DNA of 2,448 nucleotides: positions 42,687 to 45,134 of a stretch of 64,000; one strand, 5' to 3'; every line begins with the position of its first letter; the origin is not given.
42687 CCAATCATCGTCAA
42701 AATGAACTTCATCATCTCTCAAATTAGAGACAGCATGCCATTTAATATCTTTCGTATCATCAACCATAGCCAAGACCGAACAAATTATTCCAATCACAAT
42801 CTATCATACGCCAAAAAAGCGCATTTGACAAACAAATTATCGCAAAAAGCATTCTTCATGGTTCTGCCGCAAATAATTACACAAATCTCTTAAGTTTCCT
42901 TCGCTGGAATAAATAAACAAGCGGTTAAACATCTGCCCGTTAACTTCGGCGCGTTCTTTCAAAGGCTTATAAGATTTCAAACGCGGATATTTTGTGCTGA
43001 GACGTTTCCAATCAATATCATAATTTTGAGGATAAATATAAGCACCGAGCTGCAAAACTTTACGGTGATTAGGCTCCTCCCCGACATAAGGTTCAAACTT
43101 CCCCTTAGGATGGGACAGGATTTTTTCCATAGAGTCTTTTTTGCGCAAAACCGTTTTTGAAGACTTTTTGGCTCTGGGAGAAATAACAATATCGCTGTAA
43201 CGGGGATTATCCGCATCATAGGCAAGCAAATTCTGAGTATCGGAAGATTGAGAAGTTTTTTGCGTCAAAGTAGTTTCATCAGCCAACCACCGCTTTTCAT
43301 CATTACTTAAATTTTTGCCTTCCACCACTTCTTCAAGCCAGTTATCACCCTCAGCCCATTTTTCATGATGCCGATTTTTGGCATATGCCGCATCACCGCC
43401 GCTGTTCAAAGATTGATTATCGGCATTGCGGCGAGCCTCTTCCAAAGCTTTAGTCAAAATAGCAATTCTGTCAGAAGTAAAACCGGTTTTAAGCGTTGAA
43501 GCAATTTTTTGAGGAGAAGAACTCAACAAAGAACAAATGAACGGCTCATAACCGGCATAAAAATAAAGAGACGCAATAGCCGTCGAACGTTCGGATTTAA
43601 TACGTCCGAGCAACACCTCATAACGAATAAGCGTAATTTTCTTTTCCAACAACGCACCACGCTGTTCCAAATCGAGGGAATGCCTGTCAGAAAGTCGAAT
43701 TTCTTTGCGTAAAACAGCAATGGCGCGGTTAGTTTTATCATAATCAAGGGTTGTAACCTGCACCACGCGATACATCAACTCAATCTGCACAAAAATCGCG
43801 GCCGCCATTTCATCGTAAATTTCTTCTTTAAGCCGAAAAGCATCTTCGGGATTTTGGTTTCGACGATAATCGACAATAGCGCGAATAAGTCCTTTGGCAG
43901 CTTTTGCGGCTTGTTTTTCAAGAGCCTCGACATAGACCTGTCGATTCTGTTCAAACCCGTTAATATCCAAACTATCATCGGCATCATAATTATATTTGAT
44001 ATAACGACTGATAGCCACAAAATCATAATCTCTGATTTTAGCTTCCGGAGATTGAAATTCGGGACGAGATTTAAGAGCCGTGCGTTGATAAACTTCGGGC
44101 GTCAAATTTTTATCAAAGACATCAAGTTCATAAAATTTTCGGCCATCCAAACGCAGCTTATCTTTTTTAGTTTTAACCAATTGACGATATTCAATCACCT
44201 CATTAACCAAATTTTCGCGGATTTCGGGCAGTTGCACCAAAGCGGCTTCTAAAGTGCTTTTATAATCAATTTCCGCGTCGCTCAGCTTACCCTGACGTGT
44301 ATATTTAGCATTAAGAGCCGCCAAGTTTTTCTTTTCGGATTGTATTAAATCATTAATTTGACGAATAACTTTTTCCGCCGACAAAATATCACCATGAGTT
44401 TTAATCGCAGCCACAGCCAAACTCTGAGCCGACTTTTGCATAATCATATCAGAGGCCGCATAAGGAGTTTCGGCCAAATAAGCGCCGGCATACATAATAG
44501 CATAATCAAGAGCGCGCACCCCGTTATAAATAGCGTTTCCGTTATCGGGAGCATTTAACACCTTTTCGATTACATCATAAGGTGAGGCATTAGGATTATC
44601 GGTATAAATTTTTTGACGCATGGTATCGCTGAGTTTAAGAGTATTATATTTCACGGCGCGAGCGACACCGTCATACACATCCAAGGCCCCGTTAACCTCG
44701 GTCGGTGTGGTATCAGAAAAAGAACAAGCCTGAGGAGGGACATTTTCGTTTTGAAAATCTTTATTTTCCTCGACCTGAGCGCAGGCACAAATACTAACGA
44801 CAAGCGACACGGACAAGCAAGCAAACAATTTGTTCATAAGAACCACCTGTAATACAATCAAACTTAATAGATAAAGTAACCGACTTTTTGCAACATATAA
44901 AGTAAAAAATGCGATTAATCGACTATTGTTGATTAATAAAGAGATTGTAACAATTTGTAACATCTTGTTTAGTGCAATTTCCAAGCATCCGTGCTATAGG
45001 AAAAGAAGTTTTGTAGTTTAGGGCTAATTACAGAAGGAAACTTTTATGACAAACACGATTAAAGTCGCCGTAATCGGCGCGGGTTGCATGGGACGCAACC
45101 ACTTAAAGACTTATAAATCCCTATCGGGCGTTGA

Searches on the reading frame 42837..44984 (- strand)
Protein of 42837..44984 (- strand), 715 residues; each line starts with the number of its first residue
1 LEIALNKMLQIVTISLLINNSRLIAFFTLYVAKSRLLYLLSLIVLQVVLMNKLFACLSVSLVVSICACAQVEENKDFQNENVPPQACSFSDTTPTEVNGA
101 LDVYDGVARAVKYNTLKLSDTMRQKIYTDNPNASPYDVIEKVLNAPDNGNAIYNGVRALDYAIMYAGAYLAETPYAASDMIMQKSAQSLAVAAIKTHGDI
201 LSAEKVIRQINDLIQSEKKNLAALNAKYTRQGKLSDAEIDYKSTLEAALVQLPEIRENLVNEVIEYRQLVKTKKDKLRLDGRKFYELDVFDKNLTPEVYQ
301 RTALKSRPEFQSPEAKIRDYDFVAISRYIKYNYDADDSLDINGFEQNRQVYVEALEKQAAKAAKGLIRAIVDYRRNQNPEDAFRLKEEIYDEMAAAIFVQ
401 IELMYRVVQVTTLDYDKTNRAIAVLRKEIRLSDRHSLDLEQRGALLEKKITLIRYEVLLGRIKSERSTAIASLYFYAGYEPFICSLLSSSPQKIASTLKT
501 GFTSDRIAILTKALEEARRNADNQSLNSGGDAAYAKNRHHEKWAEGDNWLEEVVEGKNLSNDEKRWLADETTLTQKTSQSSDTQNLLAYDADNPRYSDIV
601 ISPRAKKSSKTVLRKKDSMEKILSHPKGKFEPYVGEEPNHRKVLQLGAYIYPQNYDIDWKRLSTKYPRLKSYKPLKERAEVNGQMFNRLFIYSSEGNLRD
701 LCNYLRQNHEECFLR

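Call 3: search_protein_families(library=pfam, proteins=[window:42837-44984:-], max_evalue=0.01)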
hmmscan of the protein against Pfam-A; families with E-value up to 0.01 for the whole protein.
window:42837-44984:- (715 aa): 0 families

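Call 4: search_protein_families(library=ncbifam, proteins=[window:42837-44984:-], max_evalue=0.01)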
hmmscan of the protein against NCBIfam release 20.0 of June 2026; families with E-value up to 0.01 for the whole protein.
window:42837-44984:- (715 aa): 0 families

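Call 22: find_homologous_proteins(query=window:42837-44984:-, max_evalue=0.001)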
Query window:42837-44984:- (715 aa): 14 proteins with E <= 0.001 among 8000 candidates.
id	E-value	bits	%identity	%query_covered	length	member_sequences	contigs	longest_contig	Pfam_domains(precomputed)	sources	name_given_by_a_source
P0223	0.0e+0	1446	98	93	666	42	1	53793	-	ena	-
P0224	2.2e-255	868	60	93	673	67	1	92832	-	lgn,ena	-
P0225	1.5e-254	865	59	93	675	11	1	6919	-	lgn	-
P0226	1.4e-189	650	50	93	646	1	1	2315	-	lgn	-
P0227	2.4e-183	629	47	93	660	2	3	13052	-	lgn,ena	-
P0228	9.6e-183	627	48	93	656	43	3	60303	-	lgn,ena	-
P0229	6.3e-182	625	49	91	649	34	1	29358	PF05036.19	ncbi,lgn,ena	-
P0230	1.4e-181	624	47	93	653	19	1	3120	-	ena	-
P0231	1.3e-152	528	42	91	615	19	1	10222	-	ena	-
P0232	4.6e-152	526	42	92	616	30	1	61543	-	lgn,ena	-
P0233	4.9e-148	513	41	93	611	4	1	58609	-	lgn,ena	-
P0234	1.2e-139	485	40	92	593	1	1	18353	-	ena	-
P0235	6.9e-128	446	40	71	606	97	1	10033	-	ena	-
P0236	8.5e-91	324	32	87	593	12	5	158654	-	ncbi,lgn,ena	-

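Call 25: search_protein_families(library=pfam, alignment_id=A3, max_evalue=1)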
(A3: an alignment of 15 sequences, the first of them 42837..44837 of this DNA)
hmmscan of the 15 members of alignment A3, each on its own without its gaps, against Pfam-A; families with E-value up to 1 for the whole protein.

A. member 1, window:42837-44837:- (666 aa): 2 families
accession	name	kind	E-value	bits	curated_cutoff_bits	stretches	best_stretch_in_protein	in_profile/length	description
PF24531.2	ANC1_spectrin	-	0.054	14.3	27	1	155-224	3-70/95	Nuclear anchorage protein 1, spectrin repeat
PF05036.18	SPOR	-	0.13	13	21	1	595-665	7-74/76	SPOR domain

B. families by the number of members that match (of 15 scanned): 14 families
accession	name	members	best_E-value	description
PF05036.18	SPOR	9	2.2e-06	SPOR domain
PF05769.16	SIKE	2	0.015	SIKE family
PF24531.2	ANC1_spectrin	2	0.051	Nuclear anchorage protein 1, spectrin repeat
PF02152.23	FolB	1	0.0087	Dihydroneopterin aldolase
PF11343.13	DUF3145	1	0.015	Protein of unknown function (DUF3145)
PF09363.15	XFP_C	1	0.023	XFP C-terminal domain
PF19197.5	DUF5872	1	0.032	Family of unknown function (DUF5872)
PF08332.16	CaMKII_AD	1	0.12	Calcium/calmodulin dependent protein kinase II association domain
PF09021.16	HutP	1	0.12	HutP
PF19971.4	TCAD2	1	0.28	Ternary complex associated domain 2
PF23715.1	DUF7157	1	0.35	Family of unknown function (DUF7157)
PF18385.6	Tiam_CC_Ex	1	0.42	T-lymphoma invasion and metastasis CC-Ex domain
PF09228.15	Prok-TraM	1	0.59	Prokaryotic Transcriptional repressor TraM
PF04102.17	SlyX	1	0.67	SlyX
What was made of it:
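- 42840..43076 (-): SPOR-like peptidoglycan-binding domain of the lipoprotein (aa about 588-666). PF05036 matches 9 of 15 orthologs, best E=2e-6; the window copy itself scores E=0.13 (call 25).
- On TolC/OMF outer-membrane factors (upstream lipoprotein): There is no OEP hit at E<=1 in 15 orthologs (call 25).
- On SPOR domain proteins (upstream lipoprotein): The window copy scores E=0.13, below threshold (call 25).
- There is no Pfam OEP hit in any of the 15 orthologs (call 25).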

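Call 39: predict_structure(alignment_id=A3)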
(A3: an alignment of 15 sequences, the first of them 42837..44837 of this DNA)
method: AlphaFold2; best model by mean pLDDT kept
length: 666 residues; sequences in the alignment: 15
mean_pLDDT: 76.0   pTM: 0.64
mean pLDDT of the five models: 76.0, 75.8, 72.3, 71.2, 69.7
residues with pLDDT >= 90: 226; 70-90: 265; 50-70: 54; < 50: 121
segments of 3 or more residues with pLDDT < 50: 1-5, 7-9, 11-31, 478-499, 501-503, 506-517, 520-574
pLDDT, mean of each block of 10 residues (from residue 1): 46 36 30 65 73 92 90 81 76 76 85 91 85 92 92 89 95 94 92 95 93 89 81 80 81 88 77 82 66 64 82 92 85 85 93 90 89 94 86 93 94 91 91 88 91 77 77 56 41 45 45 45 39 27 28 28 28 57 82 90 87 92 88 76 90 91 86
secondary structure, 60 per line:
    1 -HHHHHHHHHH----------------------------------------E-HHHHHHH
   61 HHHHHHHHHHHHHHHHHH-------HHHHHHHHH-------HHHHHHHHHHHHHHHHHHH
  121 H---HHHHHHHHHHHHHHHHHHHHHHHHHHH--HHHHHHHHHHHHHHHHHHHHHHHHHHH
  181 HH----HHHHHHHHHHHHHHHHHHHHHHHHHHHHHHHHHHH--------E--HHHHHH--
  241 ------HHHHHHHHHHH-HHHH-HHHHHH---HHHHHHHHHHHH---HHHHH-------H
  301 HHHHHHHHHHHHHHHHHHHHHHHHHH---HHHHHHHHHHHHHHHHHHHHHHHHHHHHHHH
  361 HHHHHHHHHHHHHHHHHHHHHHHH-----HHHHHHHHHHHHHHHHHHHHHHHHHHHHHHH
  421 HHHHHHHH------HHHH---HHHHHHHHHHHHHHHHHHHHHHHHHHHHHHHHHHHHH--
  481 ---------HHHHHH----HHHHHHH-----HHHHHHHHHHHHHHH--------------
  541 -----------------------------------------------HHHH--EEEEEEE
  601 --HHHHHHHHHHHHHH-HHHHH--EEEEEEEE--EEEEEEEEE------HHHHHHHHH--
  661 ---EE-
elements in order (helices of 4 or more, strands of 3 or more residues): H2-11 H54-78 H86-94 H102-121 H125-151 H154-182 H187-221 H233-238 H247-257 H259-262 H264-269 H273-284 H288-292 H300-326 H330-384 H390-428 H435-438 H442-478 H490-495 H500-506 H512-526 H588-591 E594-600 H603-616 H618-622 E625-632 E635-643 H650-658
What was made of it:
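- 42837..44837 (-): Lipoprotein, 666 aa from MNKLF. It has a signal peptide with an invariant lipobox Cys19, a TolC/OMF-like long-helix domain, a disordered linker and a C-terminal SPOR domain. AF2 model with pLDDT 76 (call 39).
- On TolC/OMF outer-membrane factors (upstream lipoprotein): DSSP of the model shows no barrel strands (call 39).
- Closest known: TolC/OMF outer-membrane factors and RlpA-type SPOR lipoproteins. Different: No beta-barrel strands appear in the model (call 39).
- The model shows no beta-barrel strands, so an outer-membrane pore is not evident (call 39).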

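Call 42: fold_search(model_id=the predicted structure, library=pdb)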
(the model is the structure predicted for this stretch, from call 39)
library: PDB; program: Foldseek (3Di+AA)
matches with E <= 10: 715; with E <= 0.001: 17
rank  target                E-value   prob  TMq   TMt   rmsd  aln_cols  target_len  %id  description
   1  9a2x_MODEL_1_A        1.5e-04  1.00  0.24  0.30  28.8       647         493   10  Model of E. coli TolC by in-cell photo-crosslinking MS and deep learning (released 2023-02-24)
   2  3pik                  1.9e-04  1.00  0.28  0.41  18.2       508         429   10  Outer membrane protein CusC (released 2011-02-02)
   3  1wp1_B                1.9e-04  1.00  0.27  0.41  16.9       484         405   11  Crystal structure of the drug-discharge outer membrane protein, OprM (released 2004-11-02)
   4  3d5k_A                2.0e-04  1.00  0.28  0.38  19.7       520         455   10  Crystal structure of the OprM channel in a non-symmetrical space group (released 2009-06-02)
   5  4mt0                  3.5e-04  1.00  0.28  0.38  19.9       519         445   10  Crystal Structure of the Open State of the Neisseria gonorrhoeae MtrE Outer Membrane Channel (released 2014-08-06)
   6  1wp1_A                3.7e-04  1.00  0.26  0.36  19.7       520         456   10  Crystal structure of the drug-discharge outer membrane protein, OprM (released 2004-11-02)
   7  6u94                  3.8e-04  1.00  0.25  0.41  13.6       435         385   10  Structure of RND efflux system, outer membrane lipoprotein, NodT family from Burkholderia mallei ATCC 23344 (released 2019-10-02)
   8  7akz_A                4.4e-04  1.00  0.27  0.37  17.7       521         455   10  Deciphering the role of the channel constrictions in the opening mechanism of MexAB-OprM efflux pump from Pseudomonas  (released 2022-04-13)
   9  6zre_A                4.6e-04  1.00  0.27  0.38  19.9       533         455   10  Deciphering the role of the channel constrictions in the opening mechanism of MexAB-OprM efflux pump from Pseudomonas  (released 2021-07-28)
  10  6zre_B                4.8e-04  1.00  0.28  0.39  19.1       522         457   10  Deciphering the role of the channel constrictions in the opening mechanism of MexAB-OprM efflux pump from Pseudomonas  (released 2021-07-28)
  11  5azs_A                4.8e-04  1.00  0.27  0.39  19.6       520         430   10  Crystal structure of a membrane protein from Pseudomonas aeruginosa (released 2016-06-08)
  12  5bun_C                5.2e-04  1.00  0.31  0.45  22.0       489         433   10  Crystal structure of an antigenic outer membrane protein ST50 from Salmonella Typhi (released 2015-12-23)
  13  4k34_A                6.2e-04  1.00  0.29  0.47  14.0       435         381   11  Crystal structures of CusC review conformational changes accompanying folding and transmembrane channel formation (released 2013-10-16)
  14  5azs_C                6.8e-04  1.00  0.28  0.39  20.4       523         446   11  Crystal structure of a membrane protein from Pseudomonas aeruginosa (released 2016-06-08)
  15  4k7k_A                6.8e-04  1.00  0.25  0.39  14.0       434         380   12  Crystal structures of CusC review conformational changes accompanying folding and transmembrane channel formation (released 2013-10-16)
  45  6i09_A                1.9e-01  1.00  0.09  0.59   4.0        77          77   18  Crystal structure of RlpA SPOR domain from Pseudomonas aeruginosa in complex with denuded glycan obtained by soaking (released 2019-11-13)
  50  6i05                  2.4e-01  1.00  0.09  0.60   3.9        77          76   18  Crystal structure of RlpA SPOR domain from Pseudomonas aeruginosa (released 2019-11-13)
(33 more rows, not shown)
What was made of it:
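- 42837..44837 (-): Foldseek in call 42.
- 42840..43076 (-): Fold match to the RlpA SPOR domain, TM 0.6 (call 42).
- On SPOR domain proteins (upstream lipoprotein): The fold matches the RlpA SPOR domains 6i09 and 6i05 with TM 0.59-0.60 (call 42).
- Closest known: TolC/OMF outer-membrane factors and RlpA-type SPOR lipoproteins. Same: A C-terminal SPOR fold like that of RlpA (calls 25, 42).
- A SPOR domain is present (calls 25, 42).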

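Call 61: search_protein_families(library=padloc, proteins=[window:42837-44837:-], max_evalue=0.01)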
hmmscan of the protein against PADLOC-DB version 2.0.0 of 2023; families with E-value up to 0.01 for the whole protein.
window:42837-44837:- (666 aa): 0 families
